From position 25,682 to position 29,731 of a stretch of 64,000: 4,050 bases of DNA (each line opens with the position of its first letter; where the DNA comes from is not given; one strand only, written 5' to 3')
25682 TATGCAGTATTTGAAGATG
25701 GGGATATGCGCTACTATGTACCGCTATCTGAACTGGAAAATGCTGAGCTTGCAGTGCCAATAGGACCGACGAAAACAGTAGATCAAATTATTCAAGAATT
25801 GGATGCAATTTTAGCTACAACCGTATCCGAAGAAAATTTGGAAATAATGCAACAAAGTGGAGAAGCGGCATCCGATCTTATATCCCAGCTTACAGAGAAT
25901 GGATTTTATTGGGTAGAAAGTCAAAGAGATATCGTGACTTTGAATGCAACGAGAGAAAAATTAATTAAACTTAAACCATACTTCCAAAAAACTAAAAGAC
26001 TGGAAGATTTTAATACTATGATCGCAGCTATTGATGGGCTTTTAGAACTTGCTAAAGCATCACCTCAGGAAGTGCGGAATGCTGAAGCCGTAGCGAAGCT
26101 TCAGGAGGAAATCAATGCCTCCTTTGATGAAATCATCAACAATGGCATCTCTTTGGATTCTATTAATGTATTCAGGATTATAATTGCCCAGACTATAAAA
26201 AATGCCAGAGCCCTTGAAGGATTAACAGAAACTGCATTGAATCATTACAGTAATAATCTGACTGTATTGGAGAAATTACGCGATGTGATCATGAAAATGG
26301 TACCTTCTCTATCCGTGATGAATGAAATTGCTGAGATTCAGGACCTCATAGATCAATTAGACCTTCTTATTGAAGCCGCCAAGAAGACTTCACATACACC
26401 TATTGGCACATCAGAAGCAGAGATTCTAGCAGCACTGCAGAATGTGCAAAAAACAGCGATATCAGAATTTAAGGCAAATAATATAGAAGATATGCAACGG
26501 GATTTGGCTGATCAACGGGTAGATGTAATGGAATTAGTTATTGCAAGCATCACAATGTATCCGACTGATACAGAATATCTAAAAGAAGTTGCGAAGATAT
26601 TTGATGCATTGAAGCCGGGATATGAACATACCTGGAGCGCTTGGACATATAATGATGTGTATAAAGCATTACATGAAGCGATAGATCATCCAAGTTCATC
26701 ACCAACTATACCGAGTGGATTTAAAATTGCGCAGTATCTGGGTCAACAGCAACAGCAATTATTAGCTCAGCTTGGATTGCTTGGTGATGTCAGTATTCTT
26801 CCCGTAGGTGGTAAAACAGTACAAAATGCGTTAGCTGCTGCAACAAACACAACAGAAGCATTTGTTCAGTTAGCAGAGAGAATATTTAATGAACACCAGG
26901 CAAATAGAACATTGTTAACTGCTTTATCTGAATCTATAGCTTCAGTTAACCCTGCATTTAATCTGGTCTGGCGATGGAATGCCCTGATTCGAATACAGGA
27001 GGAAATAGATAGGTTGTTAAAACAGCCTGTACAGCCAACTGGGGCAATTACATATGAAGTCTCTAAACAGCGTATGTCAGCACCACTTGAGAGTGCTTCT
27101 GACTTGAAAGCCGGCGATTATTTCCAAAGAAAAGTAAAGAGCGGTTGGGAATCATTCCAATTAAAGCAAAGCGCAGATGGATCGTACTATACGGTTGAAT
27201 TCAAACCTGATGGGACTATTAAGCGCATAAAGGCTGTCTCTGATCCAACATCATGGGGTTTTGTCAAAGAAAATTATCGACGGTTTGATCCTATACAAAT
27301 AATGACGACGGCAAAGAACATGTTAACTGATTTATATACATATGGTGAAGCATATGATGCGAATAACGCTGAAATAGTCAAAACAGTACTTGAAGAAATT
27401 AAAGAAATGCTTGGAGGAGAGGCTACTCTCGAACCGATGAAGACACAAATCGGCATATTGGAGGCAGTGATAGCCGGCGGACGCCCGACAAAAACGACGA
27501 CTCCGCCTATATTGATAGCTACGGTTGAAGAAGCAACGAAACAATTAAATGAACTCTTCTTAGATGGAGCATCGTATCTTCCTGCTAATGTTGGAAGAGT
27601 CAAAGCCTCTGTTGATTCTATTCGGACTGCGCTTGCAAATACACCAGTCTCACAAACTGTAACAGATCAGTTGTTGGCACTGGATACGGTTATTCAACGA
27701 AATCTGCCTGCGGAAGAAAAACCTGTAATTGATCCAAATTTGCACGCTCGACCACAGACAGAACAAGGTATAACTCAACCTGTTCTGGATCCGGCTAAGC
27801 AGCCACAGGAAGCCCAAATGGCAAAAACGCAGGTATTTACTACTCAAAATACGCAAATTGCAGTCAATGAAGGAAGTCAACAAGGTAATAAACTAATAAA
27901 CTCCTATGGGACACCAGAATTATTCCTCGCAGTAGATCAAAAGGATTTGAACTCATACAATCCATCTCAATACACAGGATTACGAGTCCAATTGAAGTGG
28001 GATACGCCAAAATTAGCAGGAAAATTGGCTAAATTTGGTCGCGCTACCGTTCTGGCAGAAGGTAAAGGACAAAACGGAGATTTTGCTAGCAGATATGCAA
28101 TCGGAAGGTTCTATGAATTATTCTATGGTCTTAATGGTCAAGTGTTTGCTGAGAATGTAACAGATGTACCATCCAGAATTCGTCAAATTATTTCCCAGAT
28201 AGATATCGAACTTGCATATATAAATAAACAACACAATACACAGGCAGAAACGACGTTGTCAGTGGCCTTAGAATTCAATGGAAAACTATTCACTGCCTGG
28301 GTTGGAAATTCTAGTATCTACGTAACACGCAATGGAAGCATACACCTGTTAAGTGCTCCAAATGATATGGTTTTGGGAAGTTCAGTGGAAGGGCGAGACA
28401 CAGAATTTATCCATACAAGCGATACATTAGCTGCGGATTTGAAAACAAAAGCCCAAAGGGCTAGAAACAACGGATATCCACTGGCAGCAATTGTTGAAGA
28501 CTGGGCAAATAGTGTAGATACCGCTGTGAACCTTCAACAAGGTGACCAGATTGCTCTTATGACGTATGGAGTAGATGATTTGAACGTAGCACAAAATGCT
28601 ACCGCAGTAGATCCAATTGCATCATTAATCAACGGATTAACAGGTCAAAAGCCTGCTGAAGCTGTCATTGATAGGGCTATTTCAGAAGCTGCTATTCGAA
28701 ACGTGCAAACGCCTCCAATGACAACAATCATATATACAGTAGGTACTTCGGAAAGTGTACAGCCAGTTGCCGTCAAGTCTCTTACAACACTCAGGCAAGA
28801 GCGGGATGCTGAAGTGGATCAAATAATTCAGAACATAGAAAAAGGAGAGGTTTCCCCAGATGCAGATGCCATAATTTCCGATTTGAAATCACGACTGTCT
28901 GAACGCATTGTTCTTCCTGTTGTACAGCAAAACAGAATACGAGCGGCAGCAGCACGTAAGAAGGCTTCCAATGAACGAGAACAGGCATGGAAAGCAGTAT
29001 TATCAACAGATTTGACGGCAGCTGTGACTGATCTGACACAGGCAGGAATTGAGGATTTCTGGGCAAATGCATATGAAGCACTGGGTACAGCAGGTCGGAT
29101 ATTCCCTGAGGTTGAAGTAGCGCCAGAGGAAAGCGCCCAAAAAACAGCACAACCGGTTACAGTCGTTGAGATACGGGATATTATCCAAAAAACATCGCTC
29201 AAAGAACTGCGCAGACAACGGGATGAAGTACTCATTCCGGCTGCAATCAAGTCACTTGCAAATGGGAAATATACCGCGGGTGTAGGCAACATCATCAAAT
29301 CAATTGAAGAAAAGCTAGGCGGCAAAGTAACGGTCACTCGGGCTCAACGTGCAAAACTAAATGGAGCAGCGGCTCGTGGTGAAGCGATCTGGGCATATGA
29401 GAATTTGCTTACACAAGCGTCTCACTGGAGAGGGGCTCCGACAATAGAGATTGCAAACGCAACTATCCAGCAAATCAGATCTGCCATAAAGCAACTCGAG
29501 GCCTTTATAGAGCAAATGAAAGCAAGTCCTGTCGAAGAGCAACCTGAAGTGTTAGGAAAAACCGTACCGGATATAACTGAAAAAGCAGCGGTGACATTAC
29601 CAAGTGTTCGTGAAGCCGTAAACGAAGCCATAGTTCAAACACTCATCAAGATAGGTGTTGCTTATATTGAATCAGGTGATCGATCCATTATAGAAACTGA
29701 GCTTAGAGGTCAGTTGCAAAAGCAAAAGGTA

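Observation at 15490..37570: Phospho-signalling-type modules embedded in the giant protein: FHA, two probably inactive PP2C-like domains and a kinase-like region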

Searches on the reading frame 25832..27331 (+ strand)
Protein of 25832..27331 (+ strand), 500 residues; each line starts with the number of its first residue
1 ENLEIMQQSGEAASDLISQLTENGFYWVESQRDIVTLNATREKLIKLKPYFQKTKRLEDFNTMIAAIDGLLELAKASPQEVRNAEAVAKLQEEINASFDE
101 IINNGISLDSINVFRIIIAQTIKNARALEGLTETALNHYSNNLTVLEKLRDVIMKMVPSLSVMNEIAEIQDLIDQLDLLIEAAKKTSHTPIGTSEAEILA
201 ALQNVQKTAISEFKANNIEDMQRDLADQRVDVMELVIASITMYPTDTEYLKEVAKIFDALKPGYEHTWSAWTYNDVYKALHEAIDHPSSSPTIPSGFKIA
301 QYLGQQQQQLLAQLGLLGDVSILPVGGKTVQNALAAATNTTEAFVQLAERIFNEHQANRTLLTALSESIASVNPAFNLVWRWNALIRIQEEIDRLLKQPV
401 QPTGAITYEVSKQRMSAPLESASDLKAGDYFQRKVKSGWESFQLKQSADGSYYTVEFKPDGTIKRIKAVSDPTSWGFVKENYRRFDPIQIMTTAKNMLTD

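Call 56: search_protein_families(library=pfam, max_evalue=0.01, proteins=[window:25832-27331:+])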
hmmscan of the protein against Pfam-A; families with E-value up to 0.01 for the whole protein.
window:25832-27331:+ (500 aa): 1 family
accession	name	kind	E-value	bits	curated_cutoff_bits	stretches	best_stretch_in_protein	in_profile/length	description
PF21118.2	DosC_2nd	-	0.0077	16.9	31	0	47-101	46-100/110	DosC CZB-like middle domain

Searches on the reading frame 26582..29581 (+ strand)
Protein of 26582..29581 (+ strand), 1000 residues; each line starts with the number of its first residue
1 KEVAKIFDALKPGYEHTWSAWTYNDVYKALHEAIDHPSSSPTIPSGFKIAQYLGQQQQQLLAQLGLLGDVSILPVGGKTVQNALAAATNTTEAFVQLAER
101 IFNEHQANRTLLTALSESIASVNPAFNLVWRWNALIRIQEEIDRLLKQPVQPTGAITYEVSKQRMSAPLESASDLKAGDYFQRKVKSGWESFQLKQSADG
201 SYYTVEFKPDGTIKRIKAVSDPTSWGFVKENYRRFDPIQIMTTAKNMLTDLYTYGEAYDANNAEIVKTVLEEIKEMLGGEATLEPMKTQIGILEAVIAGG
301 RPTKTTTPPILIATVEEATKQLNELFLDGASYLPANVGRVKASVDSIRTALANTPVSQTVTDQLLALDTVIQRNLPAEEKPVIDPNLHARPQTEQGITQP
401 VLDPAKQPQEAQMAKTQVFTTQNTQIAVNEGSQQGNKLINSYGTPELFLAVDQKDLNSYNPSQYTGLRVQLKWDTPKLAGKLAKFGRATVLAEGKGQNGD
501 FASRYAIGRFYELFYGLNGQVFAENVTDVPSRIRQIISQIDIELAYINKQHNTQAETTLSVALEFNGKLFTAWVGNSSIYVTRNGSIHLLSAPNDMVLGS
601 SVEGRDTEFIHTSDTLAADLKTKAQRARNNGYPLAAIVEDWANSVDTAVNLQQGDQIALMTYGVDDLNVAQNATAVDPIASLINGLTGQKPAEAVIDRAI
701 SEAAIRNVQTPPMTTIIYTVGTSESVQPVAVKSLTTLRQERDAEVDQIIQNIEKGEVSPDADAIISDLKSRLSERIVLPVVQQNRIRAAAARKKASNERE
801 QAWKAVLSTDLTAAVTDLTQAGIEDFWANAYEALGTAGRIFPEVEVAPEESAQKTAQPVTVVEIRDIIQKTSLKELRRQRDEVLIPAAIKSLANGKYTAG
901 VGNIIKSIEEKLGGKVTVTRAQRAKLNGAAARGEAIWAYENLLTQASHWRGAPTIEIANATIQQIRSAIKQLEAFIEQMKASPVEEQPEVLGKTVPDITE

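Call 6: search_protein_families(library=pfam, max_evalue=0.01, proteins=[window:26582-29581:+])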
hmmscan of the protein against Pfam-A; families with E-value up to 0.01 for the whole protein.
window:26582-29581:+ (1000 aa): 1 family
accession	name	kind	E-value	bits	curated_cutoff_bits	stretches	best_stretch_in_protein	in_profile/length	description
PF13672.11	PP2C_2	-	0.00047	20.2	24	1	535-684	67-193/209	Protein phosphatase 2C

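Call 83: search_protein_families(library=ncbifam, max_evalue=0.001, proteins=[window:26582-29581:+])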
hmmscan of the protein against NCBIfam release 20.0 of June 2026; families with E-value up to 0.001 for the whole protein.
window:26582-29581:+ (1000 aa): 1 family
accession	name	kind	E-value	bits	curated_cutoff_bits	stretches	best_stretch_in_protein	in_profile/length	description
NF033484.1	Stp1_PP2C_phos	equivalog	3.2e-05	23.6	230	1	490-591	28-126/232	Stp1/IreP family PP2C-type Ser/Thr phosphatase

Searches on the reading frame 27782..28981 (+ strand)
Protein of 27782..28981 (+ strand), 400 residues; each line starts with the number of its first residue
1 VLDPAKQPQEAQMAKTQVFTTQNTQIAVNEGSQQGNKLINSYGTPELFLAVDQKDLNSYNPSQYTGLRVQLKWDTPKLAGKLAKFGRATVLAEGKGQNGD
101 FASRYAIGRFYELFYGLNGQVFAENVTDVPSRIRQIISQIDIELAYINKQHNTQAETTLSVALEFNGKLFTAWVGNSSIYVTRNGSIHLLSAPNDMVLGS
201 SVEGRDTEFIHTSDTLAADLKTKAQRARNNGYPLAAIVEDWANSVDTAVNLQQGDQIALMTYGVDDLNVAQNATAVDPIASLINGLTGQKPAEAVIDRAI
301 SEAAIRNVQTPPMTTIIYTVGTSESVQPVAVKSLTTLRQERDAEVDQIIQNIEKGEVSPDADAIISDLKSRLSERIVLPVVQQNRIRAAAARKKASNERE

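Call 4: search_protein_families(library=pfam, max_evalue=1, proteins=[window:27782-28981:+])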
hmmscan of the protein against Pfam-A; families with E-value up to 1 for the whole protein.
window:27782-28981:+ (400 aa): 3 families
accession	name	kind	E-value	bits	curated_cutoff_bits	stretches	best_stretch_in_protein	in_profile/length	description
PF13672.11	PP2C_2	-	0.00012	22.1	24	1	134-286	66-195/209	Protein phosphatase 2C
PF00481.26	PP2C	-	0.028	14.5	20.3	1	133-191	76-137/255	Protein phosphatase 2C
PF07228.17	SpoIIE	-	0.064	13.6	25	1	222-303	93-172/192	Stage II sporulation protein E (SpoIIE)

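Call 10: search_solved_structures(query=window:27782-28981:+, max_evalue=1, show_alignments=2)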
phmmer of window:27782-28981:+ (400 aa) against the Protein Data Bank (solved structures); distinct sequences matched with E-value up to 1: 0.

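Call 15: find_homologous_proteins(query=window:27782-28981:+, max_evalue=0.001)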
Query window:27782-28981:+: 6091 candidates shared short words with the query, none scored E <= 0.001.

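Call 41: search_protein_families(library=ncbifam, max_evalue=1, proteins=[window:27782-28981:+])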
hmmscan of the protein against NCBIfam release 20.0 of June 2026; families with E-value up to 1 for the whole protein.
window:27782-28981:+ (400 aa): 1 family
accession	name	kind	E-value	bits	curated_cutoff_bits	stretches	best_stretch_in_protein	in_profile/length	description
NF033484.1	Stp1_PP2C_phos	equivalog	6.9e-06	25.7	230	1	89-192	27-127/232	Stp1/IreP family PP2C-type Ser/Thr phosphatase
